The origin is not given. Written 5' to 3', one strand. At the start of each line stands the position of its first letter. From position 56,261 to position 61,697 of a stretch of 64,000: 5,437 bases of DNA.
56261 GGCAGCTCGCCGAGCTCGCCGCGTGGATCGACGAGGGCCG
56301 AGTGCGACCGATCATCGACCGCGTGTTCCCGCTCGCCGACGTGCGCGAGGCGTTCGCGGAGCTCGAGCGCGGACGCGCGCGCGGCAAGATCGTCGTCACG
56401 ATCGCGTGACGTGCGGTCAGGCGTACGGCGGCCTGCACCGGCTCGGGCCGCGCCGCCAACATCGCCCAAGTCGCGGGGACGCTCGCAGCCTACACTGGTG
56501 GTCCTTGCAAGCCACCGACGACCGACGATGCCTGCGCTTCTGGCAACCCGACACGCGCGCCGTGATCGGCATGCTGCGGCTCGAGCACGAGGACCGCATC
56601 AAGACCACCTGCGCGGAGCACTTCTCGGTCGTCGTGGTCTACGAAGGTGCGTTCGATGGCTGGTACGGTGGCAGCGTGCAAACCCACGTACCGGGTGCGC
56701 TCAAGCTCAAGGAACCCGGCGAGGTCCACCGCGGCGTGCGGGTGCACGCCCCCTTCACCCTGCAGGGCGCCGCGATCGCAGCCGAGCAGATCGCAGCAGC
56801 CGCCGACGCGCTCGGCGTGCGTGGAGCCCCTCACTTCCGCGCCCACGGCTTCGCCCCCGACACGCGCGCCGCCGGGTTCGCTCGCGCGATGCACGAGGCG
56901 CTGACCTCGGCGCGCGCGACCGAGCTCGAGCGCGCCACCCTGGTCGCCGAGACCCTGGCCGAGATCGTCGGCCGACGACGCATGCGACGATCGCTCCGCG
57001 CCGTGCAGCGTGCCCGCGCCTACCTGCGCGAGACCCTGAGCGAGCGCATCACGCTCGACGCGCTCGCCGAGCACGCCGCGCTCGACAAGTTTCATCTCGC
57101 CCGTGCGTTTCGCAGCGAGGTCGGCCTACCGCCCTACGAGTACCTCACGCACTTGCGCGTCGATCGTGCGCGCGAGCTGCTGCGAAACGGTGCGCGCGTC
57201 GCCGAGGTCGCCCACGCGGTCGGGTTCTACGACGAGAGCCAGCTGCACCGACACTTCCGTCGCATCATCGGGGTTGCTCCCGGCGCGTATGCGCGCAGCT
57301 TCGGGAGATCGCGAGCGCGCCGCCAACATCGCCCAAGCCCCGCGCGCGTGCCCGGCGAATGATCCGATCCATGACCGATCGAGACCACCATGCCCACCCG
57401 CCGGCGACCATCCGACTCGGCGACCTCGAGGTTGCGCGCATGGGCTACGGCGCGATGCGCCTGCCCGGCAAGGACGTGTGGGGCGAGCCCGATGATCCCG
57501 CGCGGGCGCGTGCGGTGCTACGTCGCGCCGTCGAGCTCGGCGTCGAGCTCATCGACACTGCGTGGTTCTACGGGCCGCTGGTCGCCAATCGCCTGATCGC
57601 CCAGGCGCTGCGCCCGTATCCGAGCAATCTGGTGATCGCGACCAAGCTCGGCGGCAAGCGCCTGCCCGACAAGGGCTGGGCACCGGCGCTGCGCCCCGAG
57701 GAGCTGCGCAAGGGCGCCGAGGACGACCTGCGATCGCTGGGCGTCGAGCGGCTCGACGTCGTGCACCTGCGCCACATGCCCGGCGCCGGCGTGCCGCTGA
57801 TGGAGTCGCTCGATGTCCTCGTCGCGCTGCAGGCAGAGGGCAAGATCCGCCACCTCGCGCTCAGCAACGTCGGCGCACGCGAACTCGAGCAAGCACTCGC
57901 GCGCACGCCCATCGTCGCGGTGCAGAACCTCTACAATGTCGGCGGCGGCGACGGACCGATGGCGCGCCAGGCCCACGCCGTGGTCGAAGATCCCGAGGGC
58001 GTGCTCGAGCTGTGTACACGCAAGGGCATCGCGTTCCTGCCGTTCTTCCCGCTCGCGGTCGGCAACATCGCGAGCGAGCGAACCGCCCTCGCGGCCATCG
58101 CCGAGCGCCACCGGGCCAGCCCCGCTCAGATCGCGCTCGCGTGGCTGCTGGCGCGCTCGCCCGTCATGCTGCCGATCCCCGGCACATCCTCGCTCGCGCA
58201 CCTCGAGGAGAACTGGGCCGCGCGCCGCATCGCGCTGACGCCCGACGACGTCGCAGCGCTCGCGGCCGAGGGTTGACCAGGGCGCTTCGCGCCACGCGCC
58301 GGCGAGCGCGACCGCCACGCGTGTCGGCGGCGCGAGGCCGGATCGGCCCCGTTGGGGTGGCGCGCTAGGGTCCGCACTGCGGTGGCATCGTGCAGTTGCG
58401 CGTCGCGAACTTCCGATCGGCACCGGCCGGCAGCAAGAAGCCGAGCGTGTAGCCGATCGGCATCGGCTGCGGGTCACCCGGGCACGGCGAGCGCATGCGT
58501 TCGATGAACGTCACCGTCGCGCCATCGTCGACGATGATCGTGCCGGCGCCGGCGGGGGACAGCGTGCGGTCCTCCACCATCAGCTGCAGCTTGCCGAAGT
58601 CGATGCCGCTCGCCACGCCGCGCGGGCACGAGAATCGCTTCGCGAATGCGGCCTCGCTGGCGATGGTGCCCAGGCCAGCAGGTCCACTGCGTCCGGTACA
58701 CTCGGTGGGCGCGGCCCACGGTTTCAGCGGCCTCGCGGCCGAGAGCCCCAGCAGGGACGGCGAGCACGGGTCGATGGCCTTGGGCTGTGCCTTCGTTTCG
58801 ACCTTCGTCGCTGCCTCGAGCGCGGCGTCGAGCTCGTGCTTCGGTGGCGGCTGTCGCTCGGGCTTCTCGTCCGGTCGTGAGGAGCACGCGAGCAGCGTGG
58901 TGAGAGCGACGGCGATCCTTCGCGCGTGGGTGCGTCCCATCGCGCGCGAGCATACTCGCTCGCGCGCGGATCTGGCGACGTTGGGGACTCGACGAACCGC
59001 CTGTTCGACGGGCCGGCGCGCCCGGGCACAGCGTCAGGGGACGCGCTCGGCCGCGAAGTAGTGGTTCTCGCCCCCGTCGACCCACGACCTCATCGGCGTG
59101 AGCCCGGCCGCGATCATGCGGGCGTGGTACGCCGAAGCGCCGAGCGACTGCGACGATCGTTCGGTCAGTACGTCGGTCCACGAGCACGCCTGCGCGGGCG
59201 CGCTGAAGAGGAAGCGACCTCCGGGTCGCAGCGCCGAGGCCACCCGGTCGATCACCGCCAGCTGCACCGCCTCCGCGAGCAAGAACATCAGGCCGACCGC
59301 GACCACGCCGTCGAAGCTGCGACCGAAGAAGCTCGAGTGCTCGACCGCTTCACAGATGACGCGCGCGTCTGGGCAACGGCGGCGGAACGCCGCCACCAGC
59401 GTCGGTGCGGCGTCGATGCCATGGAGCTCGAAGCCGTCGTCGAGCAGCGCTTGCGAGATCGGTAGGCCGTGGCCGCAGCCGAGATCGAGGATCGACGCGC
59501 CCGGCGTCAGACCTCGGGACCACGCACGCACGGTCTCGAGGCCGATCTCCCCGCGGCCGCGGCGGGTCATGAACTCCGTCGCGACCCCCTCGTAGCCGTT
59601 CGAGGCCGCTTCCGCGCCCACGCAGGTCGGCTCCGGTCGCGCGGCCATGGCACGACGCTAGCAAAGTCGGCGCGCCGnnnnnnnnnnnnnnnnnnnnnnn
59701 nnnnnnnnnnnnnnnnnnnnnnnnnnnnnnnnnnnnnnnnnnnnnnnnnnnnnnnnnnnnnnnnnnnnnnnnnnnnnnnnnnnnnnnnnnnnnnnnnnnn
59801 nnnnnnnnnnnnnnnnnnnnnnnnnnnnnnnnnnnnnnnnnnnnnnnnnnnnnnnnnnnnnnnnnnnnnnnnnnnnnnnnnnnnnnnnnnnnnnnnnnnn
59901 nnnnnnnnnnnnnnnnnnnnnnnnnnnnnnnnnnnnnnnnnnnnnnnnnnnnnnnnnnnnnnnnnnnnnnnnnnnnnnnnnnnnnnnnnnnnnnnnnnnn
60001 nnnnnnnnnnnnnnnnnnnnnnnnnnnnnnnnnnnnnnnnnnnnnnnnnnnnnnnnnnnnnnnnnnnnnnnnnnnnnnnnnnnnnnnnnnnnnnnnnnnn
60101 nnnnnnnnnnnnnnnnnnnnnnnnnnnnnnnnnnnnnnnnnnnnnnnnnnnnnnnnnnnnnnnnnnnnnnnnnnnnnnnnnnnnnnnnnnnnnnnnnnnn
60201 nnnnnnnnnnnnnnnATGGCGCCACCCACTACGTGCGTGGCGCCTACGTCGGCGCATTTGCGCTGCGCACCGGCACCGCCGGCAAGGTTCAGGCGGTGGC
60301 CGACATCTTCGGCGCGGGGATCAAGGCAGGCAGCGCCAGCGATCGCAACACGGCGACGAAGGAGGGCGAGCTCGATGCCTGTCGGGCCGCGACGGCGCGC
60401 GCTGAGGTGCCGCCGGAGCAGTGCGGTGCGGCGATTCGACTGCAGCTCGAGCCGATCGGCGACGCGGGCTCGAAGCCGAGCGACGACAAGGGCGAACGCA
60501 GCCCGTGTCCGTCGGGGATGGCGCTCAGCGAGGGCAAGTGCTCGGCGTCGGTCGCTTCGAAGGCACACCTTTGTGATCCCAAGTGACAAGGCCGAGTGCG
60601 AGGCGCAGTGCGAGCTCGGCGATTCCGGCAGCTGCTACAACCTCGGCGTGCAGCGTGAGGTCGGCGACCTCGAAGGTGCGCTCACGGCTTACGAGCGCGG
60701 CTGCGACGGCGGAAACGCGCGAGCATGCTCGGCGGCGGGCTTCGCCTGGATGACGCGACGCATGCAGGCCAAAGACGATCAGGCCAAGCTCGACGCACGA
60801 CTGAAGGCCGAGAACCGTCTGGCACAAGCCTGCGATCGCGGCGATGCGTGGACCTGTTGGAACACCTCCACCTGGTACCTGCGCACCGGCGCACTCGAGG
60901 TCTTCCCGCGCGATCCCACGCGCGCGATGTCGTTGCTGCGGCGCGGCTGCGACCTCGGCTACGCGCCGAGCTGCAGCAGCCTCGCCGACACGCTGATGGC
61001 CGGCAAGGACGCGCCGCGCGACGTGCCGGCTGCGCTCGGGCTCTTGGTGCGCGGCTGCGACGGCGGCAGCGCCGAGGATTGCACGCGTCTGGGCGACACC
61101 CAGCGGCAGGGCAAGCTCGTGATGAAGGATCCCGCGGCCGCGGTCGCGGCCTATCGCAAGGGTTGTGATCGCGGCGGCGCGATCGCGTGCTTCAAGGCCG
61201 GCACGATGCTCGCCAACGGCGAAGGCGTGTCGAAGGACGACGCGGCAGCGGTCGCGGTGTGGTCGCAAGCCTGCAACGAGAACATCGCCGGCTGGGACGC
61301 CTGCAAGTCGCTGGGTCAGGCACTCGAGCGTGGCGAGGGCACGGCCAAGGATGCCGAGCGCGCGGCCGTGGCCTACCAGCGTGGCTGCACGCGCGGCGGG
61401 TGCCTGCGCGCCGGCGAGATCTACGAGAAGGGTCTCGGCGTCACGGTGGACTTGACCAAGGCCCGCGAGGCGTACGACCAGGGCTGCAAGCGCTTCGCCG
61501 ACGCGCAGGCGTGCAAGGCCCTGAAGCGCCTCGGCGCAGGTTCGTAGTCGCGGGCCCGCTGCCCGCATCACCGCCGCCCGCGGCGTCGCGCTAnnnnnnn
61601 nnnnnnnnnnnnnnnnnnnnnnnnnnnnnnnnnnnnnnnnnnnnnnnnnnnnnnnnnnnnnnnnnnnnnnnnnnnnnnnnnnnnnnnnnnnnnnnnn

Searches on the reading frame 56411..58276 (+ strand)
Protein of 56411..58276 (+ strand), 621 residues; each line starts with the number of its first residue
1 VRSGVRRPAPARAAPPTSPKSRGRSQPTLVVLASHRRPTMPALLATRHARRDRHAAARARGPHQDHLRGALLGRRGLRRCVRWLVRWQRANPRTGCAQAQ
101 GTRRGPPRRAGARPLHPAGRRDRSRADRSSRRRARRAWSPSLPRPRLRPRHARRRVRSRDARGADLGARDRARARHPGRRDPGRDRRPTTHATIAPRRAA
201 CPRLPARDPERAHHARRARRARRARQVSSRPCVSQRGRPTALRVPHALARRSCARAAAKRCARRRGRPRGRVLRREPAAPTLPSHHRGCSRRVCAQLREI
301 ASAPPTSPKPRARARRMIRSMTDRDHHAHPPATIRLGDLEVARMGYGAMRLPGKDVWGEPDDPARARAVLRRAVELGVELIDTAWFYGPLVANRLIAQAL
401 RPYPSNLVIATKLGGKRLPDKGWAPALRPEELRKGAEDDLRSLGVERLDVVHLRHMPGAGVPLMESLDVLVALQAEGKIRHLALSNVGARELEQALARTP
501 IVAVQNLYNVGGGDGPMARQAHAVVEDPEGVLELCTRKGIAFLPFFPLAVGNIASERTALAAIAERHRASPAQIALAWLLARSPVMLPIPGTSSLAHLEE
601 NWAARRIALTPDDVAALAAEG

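Call 58: search_protein_families(library=pfam, proteins=[window:56411-58276:+], max_evalue=0.0001)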
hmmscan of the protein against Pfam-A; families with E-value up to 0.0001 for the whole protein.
window:56411-58276:+ (621 aa): 1 family
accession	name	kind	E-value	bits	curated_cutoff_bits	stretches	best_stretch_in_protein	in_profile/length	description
PF00248.27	Aldo_ket_red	-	3e-50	171.4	24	1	343-618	1-287/291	Aldo/keto reductase family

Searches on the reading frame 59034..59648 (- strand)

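Call 49: search_protein_families(library=pfam, proteins=[window:59034-59648:-], max_evalue=0.001)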
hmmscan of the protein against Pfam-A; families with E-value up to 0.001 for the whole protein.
window:59034-59648:- (204 aa): 5 families
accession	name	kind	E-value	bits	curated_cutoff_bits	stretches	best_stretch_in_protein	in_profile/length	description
PF13649.12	Methyltransf_25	-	2e-13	51.3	27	1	53-144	1-97/97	Methyltransferase domain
PF08241.18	Methyltransf_11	-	1.2e-10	42.3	21.2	1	54-148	1-95/95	Methyltransferase domain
PF13489.12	Methyltransf_23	-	3.7e-09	36.9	27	1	41-162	15-130/164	Methyltransferase domain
PF08242.18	Methyltransf_12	-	1.2e-08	36.1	30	1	54-146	1-98/98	Methyltransferase domain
PF13847.12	Methyltransf_31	-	5.1e-06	26.7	27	1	48-152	2-113/145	Methyltransferase domain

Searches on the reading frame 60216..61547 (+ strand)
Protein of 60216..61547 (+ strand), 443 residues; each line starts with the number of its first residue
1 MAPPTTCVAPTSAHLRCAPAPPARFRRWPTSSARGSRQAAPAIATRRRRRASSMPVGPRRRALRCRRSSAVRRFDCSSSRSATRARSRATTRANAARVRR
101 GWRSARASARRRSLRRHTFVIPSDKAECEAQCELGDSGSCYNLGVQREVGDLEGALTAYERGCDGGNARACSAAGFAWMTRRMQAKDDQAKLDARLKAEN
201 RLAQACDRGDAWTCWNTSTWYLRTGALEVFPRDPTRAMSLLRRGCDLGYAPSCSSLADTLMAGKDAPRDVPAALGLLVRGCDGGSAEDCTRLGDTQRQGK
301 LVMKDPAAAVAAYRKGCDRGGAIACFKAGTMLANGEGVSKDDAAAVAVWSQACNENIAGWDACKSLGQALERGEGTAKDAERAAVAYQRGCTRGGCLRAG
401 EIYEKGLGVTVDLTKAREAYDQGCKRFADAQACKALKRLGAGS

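Call 58: search_protein_families(library=pfam, proteins=[window:60216-61547:+], max_evalue=0.0001)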
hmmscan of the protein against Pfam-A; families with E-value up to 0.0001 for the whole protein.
window:60216-61547:+ (443 aa): 1 family
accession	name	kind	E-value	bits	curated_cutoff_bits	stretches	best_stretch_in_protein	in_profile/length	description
PF08238.18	Sel1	-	2.2e-15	56.9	30.7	0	323-354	2-33/36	Sel1 repeat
